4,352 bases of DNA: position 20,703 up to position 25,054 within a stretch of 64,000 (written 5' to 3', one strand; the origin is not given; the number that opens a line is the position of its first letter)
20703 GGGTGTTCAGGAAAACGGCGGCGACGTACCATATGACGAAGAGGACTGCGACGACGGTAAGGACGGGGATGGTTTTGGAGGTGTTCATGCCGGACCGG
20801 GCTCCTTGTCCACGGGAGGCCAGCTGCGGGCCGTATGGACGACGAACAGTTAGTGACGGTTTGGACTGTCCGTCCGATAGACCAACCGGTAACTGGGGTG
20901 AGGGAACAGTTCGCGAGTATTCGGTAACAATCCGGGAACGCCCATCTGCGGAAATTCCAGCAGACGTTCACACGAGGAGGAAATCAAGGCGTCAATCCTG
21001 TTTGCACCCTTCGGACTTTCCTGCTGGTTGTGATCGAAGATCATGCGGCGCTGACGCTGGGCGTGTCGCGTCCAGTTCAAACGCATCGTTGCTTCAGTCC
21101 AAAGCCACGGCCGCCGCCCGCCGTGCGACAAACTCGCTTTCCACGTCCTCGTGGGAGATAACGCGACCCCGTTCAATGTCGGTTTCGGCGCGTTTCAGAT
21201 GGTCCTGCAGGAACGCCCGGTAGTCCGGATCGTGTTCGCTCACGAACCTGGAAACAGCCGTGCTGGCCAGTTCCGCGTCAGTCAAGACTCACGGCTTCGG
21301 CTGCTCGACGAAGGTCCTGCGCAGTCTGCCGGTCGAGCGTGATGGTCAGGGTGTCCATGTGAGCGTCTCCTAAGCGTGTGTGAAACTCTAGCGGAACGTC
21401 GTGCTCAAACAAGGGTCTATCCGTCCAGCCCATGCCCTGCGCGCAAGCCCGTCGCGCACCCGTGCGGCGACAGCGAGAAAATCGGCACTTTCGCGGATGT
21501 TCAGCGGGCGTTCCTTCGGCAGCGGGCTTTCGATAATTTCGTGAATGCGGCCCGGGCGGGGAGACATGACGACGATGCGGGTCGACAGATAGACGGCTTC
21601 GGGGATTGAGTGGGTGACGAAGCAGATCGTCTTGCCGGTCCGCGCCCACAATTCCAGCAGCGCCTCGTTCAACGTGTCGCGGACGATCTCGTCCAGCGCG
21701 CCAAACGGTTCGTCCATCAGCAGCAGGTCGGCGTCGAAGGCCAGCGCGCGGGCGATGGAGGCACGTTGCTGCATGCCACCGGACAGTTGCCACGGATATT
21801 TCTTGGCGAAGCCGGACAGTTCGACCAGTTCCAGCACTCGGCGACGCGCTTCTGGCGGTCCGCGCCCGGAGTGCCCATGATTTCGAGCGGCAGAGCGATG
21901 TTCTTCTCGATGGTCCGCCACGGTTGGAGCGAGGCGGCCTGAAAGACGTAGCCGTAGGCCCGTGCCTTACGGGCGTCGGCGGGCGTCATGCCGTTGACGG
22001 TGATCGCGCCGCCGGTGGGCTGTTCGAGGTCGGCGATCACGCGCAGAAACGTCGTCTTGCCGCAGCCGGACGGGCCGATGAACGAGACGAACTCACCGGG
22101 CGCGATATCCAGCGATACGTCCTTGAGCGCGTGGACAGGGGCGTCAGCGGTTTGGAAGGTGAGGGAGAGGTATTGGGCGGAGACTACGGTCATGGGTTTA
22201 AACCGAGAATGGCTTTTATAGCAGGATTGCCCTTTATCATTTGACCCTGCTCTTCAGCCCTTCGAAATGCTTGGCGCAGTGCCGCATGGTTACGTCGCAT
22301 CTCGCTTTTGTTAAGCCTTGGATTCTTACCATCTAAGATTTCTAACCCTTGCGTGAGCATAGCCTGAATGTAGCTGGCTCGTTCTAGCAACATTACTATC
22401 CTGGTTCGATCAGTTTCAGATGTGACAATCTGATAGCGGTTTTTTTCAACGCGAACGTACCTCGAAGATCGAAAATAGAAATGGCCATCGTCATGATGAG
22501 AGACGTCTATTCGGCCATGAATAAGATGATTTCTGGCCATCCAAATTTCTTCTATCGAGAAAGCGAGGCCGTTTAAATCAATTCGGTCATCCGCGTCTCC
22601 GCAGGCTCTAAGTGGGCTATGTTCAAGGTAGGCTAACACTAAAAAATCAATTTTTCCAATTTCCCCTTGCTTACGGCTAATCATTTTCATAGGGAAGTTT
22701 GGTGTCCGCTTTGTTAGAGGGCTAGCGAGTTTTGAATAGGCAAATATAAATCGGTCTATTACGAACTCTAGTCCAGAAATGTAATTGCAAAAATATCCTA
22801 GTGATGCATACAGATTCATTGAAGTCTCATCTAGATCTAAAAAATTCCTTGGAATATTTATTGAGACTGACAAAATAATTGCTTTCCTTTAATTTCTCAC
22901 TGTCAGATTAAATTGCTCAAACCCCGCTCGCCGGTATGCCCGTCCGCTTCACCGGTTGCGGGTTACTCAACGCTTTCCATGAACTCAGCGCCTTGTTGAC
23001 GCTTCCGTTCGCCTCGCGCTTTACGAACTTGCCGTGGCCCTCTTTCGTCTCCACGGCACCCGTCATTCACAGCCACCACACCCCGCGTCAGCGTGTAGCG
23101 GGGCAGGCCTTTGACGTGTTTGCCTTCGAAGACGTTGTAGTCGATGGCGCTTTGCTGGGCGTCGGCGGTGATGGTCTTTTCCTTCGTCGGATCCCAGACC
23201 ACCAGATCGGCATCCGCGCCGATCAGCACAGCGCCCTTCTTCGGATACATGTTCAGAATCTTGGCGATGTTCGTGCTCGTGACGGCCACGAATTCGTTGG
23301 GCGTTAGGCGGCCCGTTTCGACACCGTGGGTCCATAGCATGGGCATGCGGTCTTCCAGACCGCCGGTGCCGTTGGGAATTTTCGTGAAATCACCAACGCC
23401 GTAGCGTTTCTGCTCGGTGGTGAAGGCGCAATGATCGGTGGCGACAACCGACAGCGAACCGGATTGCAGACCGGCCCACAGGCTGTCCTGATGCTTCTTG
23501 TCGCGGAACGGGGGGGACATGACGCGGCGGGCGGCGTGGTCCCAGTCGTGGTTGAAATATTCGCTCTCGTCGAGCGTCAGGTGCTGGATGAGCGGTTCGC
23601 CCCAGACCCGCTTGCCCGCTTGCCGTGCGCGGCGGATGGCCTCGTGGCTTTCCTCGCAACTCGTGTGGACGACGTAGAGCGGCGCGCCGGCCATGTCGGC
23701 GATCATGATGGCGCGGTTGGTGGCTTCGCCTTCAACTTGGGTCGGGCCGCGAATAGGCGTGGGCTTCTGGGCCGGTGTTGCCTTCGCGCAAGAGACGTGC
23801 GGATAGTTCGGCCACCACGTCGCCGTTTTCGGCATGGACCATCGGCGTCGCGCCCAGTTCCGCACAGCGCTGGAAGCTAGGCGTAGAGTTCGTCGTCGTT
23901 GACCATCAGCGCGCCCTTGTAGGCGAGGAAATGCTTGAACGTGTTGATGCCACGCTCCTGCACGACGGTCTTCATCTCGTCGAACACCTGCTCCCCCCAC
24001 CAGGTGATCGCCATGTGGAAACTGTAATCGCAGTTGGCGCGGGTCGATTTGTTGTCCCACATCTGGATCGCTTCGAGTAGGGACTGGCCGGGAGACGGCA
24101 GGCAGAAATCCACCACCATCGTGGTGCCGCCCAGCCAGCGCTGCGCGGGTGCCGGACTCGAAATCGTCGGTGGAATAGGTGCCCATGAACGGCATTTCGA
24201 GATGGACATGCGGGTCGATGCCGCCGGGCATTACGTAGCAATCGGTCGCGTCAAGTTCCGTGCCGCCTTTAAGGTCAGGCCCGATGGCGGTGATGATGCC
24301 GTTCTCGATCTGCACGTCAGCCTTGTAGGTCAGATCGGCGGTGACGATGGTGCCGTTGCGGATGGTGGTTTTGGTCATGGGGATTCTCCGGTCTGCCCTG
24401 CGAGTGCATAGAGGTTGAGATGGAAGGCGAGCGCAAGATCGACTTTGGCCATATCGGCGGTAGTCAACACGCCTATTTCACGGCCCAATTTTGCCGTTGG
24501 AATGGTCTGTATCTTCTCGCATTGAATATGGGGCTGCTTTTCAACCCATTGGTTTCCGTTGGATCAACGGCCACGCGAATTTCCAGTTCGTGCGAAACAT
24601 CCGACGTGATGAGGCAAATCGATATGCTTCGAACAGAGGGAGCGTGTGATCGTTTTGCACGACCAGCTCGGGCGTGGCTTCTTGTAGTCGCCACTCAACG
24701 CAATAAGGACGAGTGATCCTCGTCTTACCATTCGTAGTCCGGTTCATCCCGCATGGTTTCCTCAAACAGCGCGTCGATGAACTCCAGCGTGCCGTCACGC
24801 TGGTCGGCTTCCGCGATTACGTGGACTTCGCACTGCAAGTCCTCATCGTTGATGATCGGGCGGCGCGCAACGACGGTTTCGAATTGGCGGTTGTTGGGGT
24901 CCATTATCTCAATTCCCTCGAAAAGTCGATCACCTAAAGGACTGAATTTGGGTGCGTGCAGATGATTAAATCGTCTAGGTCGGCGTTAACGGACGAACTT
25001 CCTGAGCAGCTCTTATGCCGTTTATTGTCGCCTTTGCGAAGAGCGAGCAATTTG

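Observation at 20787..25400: Three TA/defence-like cassettes sit in successive gene junctions of one catabolic/ABC operon, each ending in an ATGA overlap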

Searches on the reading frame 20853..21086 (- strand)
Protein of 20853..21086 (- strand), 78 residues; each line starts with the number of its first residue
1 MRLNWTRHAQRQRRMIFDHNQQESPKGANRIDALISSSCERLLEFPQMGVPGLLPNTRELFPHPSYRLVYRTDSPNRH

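Call 6: search_protein_families(library=pfam, proteins=[window:20853-21086:-], max_evalue=1)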
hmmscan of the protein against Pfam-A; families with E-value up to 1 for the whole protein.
seq(78 aa): 1 family
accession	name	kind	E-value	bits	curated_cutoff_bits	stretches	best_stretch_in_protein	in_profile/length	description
PF05016.21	ParE_toxin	-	3.4e-09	37.6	23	1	4-73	2-72/89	ParE toxin of type II toxin-antitoxin system, parDE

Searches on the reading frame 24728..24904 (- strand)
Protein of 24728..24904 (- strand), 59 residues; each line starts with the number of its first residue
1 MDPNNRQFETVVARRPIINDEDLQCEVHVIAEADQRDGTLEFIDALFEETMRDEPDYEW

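Call 33: search_protein_families(library=ncbifam, proteins=[window:24728-24904:-], max_evalue=0.1)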
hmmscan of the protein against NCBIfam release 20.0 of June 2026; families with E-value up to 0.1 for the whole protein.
seq(59 aa): 0 families

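Call 73: search_protein_families(library=pfam, proteins=[window:24728-24904:-], max_evalue=0.5)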
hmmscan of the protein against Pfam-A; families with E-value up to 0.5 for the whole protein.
seq(59 aa): 0 families

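Call 74: search_protein_families(library=padloc, proteins=[window:24728-24904:-], max_evalue=0.1)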
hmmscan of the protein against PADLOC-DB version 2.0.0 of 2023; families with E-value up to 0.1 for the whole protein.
seq(59 aa): 0 families

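Call 75: search_protein_families(library=phrogs, proteins=[window:24728-24904:-], max_evalue=0.1)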
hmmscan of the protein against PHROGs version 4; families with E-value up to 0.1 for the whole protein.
seq(59 aa): 0 families
